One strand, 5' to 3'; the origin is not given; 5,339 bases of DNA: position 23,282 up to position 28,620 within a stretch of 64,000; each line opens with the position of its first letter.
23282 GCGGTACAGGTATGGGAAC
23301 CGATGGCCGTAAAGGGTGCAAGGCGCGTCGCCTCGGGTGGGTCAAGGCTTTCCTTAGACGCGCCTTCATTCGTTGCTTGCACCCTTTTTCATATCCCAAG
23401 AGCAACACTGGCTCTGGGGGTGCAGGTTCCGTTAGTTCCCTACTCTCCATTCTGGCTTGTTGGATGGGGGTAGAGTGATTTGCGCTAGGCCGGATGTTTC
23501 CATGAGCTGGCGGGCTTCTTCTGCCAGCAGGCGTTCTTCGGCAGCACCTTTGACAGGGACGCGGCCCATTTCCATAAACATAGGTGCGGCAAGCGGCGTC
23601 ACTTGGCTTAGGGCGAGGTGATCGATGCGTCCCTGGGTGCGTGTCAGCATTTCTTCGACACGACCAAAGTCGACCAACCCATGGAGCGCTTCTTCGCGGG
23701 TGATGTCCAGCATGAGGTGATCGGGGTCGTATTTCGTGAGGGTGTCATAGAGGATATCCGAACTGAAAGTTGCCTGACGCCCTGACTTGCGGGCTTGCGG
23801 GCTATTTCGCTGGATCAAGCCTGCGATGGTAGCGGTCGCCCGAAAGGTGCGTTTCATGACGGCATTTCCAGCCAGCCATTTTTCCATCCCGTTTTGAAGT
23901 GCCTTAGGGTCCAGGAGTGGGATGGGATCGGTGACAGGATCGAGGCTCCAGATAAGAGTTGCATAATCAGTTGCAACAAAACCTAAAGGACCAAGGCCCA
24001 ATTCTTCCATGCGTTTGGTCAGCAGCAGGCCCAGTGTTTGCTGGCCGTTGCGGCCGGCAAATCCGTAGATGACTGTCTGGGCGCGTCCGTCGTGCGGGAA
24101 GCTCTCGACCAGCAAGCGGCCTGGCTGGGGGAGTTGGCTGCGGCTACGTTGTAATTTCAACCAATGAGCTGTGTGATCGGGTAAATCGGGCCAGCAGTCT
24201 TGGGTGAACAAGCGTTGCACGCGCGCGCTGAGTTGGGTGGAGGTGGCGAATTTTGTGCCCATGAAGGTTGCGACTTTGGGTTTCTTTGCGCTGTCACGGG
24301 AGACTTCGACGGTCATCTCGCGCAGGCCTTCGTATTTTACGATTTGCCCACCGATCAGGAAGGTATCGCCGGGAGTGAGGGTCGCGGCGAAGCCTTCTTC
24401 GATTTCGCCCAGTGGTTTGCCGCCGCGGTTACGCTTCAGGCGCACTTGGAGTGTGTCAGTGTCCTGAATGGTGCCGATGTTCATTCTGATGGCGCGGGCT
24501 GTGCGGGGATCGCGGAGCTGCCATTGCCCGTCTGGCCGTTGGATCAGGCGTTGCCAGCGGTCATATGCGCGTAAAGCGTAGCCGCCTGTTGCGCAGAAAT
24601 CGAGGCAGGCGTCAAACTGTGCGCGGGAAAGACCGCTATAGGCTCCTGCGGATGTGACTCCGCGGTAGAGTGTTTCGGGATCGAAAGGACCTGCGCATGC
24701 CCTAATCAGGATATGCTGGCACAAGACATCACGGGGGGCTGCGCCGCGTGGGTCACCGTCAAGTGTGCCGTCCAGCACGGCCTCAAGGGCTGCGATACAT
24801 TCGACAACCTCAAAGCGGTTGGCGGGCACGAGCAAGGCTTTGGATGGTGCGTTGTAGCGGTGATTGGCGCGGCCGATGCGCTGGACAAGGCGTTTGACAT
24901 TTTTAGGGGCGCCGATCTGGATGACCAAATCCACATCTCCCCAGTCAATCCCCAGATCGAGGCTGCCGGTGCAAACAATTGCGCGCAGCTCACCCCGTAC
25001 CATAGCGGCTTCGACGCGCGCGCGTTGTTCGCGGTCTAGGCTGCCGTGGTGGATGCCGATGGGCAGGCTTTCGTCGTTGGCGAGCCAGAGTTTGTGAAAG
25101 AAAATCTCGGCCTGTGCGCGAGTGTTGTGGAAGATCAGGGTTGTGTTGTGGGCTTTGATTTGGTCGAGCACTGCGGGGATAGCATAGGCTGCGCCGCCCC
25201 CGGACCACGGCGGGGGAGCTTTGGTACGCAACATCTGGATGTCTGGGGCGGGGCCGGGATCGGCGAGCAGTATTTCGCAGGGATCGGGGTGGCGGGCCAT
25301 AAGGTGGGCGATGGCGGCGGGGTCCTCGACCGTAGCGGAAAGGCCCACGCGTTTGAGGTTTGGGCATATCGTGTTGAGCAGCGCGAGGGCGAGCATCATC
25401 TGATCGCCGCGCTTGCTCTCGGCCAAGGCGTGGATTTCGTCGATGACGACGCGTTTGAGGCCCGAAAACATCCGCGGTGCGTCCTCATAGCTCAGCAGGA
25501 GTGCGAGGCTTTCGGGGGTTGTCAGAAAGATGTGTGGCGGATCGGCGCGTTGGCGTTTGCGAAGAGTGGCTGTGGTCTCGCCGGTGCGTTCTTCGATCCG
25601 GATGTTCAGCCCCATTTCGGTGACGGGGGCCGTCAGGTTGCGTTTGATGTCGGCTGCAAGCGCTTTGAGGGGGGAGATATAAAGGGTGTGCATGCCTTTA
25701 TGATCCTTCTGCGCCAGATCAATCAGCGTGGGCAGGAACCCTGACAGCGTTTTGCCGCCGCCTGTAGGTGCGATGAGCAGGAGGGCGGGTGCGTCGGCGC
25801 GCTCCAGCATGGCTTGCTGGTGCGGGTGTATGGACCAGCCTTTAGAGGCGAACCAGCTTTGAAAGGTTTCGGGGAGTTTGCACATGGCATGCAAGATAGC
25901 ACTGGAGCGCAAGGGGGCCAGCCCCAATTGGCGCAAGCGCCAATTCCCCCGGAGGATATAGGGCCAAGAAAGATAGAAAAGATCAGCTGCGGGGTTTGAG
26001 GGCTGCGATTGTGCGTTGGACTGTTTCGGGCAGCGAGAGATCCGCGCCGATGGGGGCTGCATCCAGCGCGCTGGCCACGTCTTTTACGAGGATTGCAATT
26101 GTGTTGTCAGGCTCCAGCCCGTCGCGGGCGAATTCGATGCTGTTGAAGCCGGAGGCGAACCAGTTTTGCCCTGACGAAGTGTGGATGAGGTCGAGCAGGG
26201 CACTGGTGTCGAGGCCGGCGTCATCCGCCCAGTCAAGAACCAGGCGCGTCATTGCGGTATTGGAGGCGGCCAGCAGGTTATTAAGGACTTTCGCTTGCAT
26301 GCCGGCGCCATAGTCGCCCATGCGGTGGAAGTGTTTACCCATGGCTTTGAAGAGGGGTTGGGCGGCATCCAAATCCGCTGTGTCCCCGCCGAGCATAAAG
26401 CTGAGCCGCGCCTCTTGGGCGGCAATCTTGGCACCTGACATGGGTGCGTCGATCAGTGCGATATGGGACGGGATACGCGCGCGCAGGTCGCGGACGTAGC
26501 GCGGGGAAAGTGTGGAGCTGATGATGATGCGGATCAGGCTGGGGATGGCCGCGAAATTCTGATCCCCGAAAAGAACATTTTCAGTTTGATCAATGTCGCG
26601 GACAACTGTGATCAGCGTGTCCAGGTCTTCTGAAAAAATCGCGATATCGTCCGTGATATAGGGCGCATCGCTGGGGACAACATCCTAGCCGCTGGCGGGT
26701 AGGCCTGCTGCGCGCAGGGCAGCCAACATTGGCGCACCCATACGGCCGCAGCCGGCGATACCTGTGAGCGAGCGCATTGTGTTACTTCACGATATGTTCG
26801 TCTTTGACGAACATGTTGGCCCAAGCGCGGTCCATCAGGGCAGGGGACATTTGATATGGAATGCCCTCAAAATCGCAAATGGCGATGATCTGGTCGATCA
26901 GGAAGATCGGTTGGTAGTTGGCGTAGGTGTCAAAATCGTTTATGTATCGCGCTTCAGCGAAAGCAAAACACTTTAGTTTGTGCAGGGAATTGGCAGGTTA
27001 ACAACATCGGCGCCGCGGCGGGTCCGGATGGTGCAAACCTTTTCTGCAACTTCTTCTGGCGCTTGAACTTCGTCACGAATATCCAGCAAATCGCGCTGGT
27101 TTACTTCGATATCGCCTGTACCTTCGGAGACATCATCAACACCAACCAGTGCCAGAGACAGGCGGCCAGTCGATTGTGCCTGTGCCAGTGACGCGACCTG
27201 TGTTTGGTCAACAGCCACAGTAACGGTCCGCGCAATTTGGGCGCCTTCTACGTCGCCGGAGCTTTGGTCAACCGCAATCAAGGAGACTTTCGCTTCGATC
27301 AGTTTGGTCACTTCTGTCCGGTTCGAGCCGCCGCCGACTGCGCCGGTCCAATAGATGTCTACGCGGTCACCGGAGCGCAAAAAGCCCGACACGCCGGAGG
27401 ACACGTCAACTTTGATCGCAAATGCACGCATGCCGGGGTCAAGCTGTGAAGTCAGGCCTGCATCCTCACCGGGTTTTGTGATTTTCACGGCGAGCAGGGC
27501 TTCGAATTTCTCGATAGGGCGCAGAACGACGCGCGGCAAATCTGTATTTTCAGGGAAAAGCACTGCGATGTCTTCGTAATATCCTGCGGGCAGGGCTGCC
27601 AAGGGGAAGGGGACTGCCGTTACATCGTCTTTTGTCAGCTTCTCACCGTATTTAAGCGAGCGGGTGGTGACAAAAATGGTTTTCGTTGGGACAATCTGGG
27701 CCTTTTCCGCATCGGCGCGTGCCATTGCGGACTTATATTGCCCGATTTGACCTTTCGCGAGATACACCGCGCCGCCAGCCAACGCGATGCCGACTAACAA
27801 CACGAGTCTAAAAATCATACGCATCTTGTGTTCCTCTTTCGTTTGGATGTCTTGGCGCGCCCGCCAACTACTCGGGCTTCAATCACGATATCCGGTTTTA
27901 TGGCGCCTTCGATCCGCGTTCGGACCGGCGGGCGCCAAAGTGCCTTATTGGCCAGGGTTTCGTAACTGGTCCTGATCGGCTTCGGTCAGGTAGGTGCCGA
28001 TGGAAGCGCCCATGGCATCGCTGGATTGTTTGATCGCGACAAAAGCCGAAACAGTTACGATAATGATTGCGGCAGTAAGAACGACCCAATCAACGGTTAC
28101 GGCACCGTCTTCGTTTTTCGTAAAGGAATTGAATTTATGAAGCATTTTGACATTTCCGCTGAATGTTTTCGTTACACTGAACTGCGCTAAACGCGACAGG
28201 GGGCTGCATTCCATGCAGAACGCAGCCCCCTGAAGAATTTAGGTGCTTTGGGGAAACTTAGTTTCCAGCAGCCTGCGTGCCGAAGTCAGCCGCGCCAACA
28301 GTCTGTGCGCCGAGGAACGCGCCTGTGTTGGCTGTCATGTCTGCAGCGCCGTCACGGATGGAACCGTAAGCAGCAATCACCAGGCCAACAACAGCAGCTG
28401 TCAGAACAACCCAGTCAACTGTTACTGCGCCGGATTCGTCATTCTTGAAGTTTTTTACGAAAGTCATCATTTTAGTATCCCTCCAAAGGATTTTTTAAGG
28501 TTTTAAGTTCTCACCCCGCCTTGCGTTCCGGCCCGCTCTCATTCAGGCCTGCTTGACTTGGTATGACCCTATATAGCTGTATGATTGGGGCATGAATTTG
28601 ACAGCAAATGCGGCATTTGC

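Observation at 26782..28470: Tad/Flp pilus core apparently deleted, with the junction at the cpaB stop codon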

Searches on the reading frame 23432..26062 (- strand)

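Call 7: search_protein_families(library=ncbifam, proteins=[window:23432-26062:-], max_evalue=0.1)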
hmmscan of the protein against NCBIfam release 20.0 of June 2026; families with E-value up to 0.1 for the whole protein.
window:23432-26062:- (876 aa): 27 families (the best 25 are shown)
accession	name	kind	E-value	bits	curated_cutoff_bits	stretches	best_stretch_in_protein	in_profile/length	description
TIGR04121.1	DEXH_lig_assoc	equivalog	6.6e-304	1009.7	850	1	66-854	2-803/804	ligase-associated DNA damage response DEXH box helicase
NF010338.0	PRK13767.1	equivalog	2.5e-116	390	849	2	63-617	19-598/877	ATP-dependent helicase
NF007284.0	PRK09751.1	equivalog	1.1e-67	228.4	1496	2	337-542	354-559/1538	ATP-dependent helicase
TIGR03817.1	DECH_helic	hypoth_equivalog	4.1e-23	81.5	874.1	1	79-411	38-381/742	helicase/secretion neighborhood putative DEAH-box helicase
NF002654.0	PRK02362.1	equivalog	7.5e-21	74.1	887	1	62-255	7-191/739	ATP-dependent DNA helicase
TIGR00614.1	recQ_fam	subfamily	1.2e-14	54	219.8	1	94-411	29-328/470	RecQ family ATP-dependent DNA helicase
NF002251.0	PRK01172.1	equivalog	1.8e-14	52.9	891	1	64-254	9-188/674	ATP-dependent DNA helicase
NF008279.0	PRK11057.1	equivalog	1.2e-13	50.4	1015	1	82-411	30-338/608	ATP-dependent DNA helicase RecQ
NF041063.1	DpdF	equivalog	8.1e-13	47.8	550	2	93-212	160-281/813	protein DpdF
TIGR01389.1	recQ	equivalog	1.1e-12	47.3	640.2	2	305-411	224-326/591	DNA helicase RecQ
NF041067.1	DpdJ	equivalog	2.8e-12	45.2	800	3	355-400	569-614/1482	protein DpdJ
NF001308.0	PRK00254.1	equivalog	2.1e-11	42.8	1216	1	93-319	41-252/720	ATP-dependent DNA helicase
TIGR01587.1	cas3_core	equivalog_domain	2.7e-11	43.2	102.45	1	94-404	2-320/358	CRISPR-associated helicase Cas3'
NF008744.0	PRK11776.1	equivalog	5.3e-10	38.4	524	1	96-401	46-335/460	ATP-dependent RNA helicase DbpA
NF008394.0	PRK11192.1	equivalog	1.9e-08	33.6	507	2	305-400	247-339/441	ATP-dependent RNA helicase SrmB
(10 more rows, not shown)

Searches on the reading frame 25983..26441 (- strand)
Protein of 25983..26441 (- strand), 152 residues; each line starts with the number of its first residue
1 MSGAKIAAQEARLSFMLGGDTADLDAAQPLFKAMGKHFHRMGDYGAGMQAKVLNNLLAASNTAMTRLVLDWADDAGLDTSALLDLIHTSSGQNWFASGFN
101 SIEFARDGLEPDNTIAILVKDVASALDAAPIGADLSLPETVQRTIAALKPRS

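Call 7: search_protein_families(library=ncbifam, proteins=[window:25983-26441:-], max_evalue=0.1)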
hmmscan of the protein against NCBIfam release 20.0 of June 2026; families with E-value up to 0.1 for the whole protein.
window:25983-26441:- (152 aa): 8 families
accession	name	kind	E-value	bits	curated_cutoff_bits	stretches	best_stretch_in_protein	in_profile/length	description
TIGR01505.1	tartro_sem_red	equivalog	1.6e-18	67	340.75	1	2-149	120-267/291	2-hydroxy-3-oxopropionate reductase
TIGR01692.1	HIBADH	equivalog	2.2e-18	66.6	291.6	1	2-126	117-247/288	3-hydroxyisobutyrate dehydrogenase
NF008592.0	PRK11559.1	equivalog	6.5e-15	55.2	397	1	2-149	123-270/296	2-hydroxy-3-oxopropionate reductase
NF043037.1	ThreonDh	equivalog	6.3e-13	48.8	350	1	1-129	122-250/297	L-threonate dehydrogenase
NF011633.0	PRK15059.1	equivalog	1.2e-11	44.3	451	1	2-141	120-257/292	2-hydroxy-3-oxopropionate reductase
NF012005.0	PRK15461.1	equivalog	9.1e-08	31.6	348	1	7-129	127-249/298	sulfolactaldehyde 3-reductase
NF007161.0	PRK09599.1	subfamily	0.002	17.4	271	1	6-55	124-177/302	NADP-dependent phosphogluconate dehydrogenase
TIGR00872.1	gnd_rel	equivalog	0.03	13.6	297.2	1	6-55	123-175/299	phosphogluconate dehydrogenase (NAD(+)-dependent, decarboxylating)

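Call 8: search_protein_families(library=pfam, proteins=[window:25983-26441:-], max_evalue=1)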
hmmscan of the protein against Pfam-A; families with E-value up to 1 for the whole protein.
window:25983-26441:- (152 aa): 2 families
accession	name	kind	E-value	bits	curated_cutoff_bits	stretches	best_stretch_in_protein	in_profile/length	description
PF14833.11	NAD_binding_11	-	8.9e-14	52.2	30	1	45-148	1-105/122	NAD-binding of NADP-dependent 3-hydroxyisobutyrate dehydrogenase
PF03446.21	NAD_binding_2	-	3.3e-06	27.6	21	1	2-40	120-158/161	NAD binding domain of 6-phosphogluconate dehydrogenase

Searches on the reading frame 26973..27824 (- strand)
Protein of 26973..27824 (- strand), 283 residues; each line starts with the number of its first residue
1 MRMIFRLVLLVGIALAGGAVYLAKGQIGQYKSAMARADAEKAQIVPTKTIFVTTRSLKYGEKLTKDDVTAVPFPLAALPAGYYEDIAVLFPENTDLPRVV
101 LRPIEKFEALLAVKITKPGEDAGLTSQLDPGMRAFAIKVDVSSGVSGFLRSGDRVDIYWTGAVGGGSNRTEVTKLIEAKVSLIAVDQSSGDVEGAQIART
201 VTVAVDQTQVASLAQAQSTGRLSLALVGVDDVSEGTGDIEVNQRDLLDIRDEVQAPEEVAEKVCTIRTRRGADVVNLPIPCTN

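Call 7: search_protein_families(library=ncbifam, proteins=[window:26973-27824:-], max_evalue=0.1)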
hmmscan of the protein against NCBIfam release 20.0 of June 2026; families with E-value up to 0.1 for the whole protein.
window:26973-27824:- (283 aa): 3 families
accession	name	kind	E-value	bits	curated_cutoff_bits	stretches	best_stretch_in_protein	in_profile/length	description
TIGR03177.1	pilus_cpaB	equivalog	2.1e-58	197.6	71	1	7-274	2-259/262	Flp pilus assembly protein CpaB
TIGR03170.1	flgA_cterm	equivalog_domain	0.00025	21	54.65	1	43-86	8-51/137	flagellar basal body P-ring formation chaperone FlgA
NF007134.0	PRK09580.1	equivalog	0.034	13.6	400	1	188-259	7-80/248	Fe-S cluster assembly ATPase SufC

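Call 8: search_protein_families(library=pfam, proteins=[window:26973-27824:-], max_evalue=1)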
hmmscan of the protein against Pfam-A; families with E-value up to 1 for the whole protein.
window:26973-27824:- (283 aa): 6 families
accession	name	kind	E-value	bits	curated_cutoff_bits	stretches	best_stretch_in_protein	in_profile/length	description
PF16976.10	RcpC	-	7.8e-25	87.5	28.8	1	123-226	2-113/114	Flp pilus assembly protein RcpC/CpaB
PF08666.17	SAF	-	0.00031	21.7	21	1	50-85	3-37/63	SAF domain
PF13144.11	ChapFlgA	-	0.0059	17.1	23.8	1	50-86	3-39/122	Chaperone for flagella basal body P-ring formation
PF19934.4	DUF6397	-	0.086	12.8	25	1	230-277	23-71/243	Family of unknown function (DUF6397)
PF01006.25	HCV_NS4a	-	0.77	9.9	27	0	8-21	3-16/55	Hepatitis C virus non-structural protein NS4a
PF12716.12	Apq12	-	0.83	10.1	25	0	1-22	32-53/54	Nuclear pore assembly and biogenesis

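Call 25: find_encoding_contigs(protein=window:26973-27824:-, flank=6000, max_places=10)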
Protein window:26973-27824:- (283 aa): no gene with exactly this product is on record in the collection.

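Call 27: find_related_loci(query=window:26973-27824:-, collection=metagenome_contigs, flank=4000)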
Query window:26973-27824:- (283 aa) in metagenome_contigs; peptide patterns used: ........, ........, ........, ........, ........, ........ (x = any residue, [..] = any of these).
498 stretches matched a pattern; 139 encode a relative of the query (tblastn E <= 1e-3); the best 80 are kept; 80 distinct loci.
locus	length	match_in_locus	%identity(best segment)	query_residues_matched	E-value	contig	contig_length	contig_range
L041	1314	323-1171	82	1-283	4e-163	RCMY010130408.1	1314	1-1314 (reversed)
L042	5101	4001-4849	79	1-283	3e-146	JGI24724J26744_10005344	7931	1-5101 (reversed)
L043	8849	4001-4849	79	1-283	7e-146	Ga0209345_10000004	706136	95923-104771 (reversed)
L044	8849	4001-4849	76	1-283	2e-142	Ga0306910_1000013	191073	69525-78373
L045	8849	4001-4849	78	1-283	2e-141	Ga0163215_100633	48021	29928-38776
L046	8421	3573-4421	77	1-283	1e-140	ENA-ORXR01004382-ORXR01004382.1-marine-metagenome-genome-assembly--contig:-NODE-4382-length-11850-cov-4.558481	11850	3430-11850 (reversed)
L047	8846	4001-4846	77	1-283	2e-140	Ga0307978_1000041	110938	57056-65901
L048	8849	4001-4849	78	1-283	5e-138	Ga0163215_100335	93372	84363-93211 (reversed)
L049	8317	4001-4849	75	1-283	2e-136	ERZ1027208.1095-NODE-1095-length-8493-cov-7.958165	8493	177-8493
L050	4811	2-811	77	14-283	3e-136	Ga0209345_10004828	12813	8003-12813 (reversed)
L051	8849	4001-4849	76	1-283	6e-134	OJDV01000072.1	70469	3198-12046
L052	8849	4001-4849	75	1-283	2e-132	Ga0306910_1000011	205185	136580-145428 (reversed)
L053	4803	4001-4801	75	1-267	2e-129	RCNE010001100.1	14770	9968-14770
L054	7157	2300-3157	62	1-283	1e-105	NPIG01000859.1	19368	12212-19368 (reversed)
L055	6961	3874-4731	61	1-283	5e-102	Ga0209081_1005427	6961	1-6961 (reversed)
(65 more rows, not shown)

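Call 38: find_related_loci(query=window:26973-27824:-, collection=genome_contigs, flank=1500)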
Query window:26973-27824:- (283 aa) in genome_contigs; peptide patterns used: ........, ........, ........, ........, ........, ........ (x = any residue, [..] = any of these).
478 stretches matched a pattern; 219 encode a relative of the query (tblastn E <= 1e-3); the best 80 are kept; 80 distinct loci.
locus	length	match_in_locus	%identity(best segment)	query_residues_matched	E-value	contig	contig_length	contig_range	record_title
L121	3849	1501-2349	78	1-283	2e-145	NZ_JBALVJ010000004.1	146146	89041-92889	MAG: Sulfitobacter sp. isolate 5NakV-05 NODE_72_length_146146_cov_71.150105, whole genome shotgun sequence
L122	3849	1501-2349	75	1-283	4e-139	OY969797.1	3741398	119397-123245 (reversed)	MAG: uncultured Alphaproteobacteria bacterium isolate MFD03250.bin.2.29 genome assembly, chromosome: 1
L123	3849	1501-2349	75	1-283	4e-136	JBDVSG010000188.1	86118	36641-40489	MAG: Sulfitobacter sp. isolate CB.59.M.B5_223_62 CB_59_M_B5_223_62_000000000188, whole genome shotgun sequence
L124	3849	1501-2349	76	1-283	9e-136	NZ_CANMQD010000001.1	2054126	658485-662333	Uncultured Sulfitobacter sp. isolate 3-1118-G.fasta NODE_1, whole genome shotgun sequence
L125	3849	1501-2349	74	1-283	5e-136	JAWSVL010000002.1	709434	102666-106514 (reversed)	MAG: Sulfitobacter sp. isolate BHT04_PBAT_alp2 A8Ecoflex_contig_25, whole genome shotgun sequence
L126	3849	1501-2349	75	1-283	1e-135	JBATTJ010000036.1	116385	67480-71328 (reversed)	MAG: Sulfitobacter sp. isolate MFD12142_ilm_asm_bin4 k127_29019, whole genome shotgun sequence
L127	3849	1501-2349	74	1-283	2e-135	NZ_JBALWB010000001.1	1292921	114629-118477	MAG: Sulfitobacter sp. isolate 6NakV-06 NODE_3_length_1292921_cov_50.097213, whole genome shotgun sequence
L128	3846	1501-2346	78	1-283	9e-134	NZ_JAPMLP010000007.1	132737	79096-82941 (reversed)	Sulfitobacter sp. F26169L scaffold7_size132737, whole genome shotgun sequence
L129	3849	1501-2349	73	1-283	1e-132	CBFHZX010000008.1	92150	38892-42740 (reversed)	MAG: Sulfitobacter sp. isolate Co_bin_558_indstr genome assembly, contig: Co_bin_558_indstr_c8, whole genome shotgun seq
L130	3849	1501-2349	76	1-283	6e-139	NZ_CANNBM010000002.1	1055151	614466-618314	Uncultured Sulfitobacter sp. isolate 3-125-G.fasta NODE_2, whole genome shotgun sequence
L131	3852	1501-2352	72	1-283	4e-129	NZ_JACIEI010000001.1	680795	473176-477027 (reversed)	Sulfitobacter undariae strain DSM 102234 Ga0373266_01, whole genome shotgun sequence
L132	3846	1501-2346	71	1-283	2e-129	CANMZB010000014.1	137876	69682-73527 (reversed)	uncultured Sulfitobacter sp. isolate 3-1129-G.fasta genome assembly, contig: NODE_14, whole genome shotgun sequence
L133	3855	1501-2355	75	1-283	9e-123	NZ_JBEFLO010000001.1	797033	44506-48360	Sulfitobacter aquimarinus strain HNIBRBA2951 1, whole genome shotgun sequence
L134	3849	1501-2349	76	1-283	3e-134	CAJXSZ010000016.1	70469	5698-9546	MAG TPA_asm: uncultured Sulfitobacter sp. isolate SRR3933267_bin.14_MetaBAT_v2.12.1_MAG genome assembly, contig: NODE_72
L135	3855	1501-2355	65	1-283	6e-107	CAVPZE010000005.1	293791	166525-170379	MAG: uncultured Alphaproteobacteria bacterium isolate MFD03250.bin.1.36 genome assembly, contig: contig_30894, whole gen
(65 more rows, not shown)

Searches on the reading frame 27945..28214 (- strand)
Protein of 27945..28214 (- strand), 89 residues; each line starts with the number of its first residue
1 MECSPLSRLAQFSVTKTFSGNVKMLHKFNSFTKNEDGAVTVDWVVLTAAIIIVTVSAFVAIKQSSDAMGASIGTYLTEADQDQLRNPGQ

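Call 7: search_protein_families(library=ncbifam, proteins=[window:27945-28214:-], max_evalue=0.1)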
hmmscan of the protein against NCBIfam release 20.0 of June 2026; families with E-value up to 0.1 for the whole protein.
window:27945-28214:- (89 aa): 0 families

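Call 8: search_protein_families(library=pfam, proteins=[window:27945-28214:-], max_evalue=1)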
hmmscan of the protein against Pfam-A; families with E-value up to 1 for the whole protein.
window:27945-28214:- (89 aa): 1 family
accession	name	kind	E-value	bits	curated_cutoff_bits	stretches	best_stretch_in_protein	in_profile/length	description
PF06271.18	RDD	-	0.035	14.9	24.1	1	18-77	33-78/137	RDD family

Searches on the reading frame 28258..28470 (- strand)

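Call 7: search_protein_families(library=ncbifam, proteins=[window:28258-28470:-], max_evalue=0.1)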
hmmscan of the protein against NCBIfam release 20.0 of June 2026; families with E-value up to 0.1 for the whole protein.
window:28258-28470:- (70 aa): 0 families

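Call 8: search_protein_families(library=pfam, proteins=[window:28258-28470:-], max_evalue=1)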
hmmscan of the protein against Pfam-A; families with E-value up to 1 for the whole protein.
window:28258-28470:- (70 aa): 1 family
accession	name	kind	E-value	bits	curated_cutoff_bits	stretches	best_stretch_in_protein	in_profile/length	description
PF16982.10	Flp1_like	-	0.0045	16.9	33.5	1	7-32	1-26/49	Putative Flagellin, Flp1-like, domain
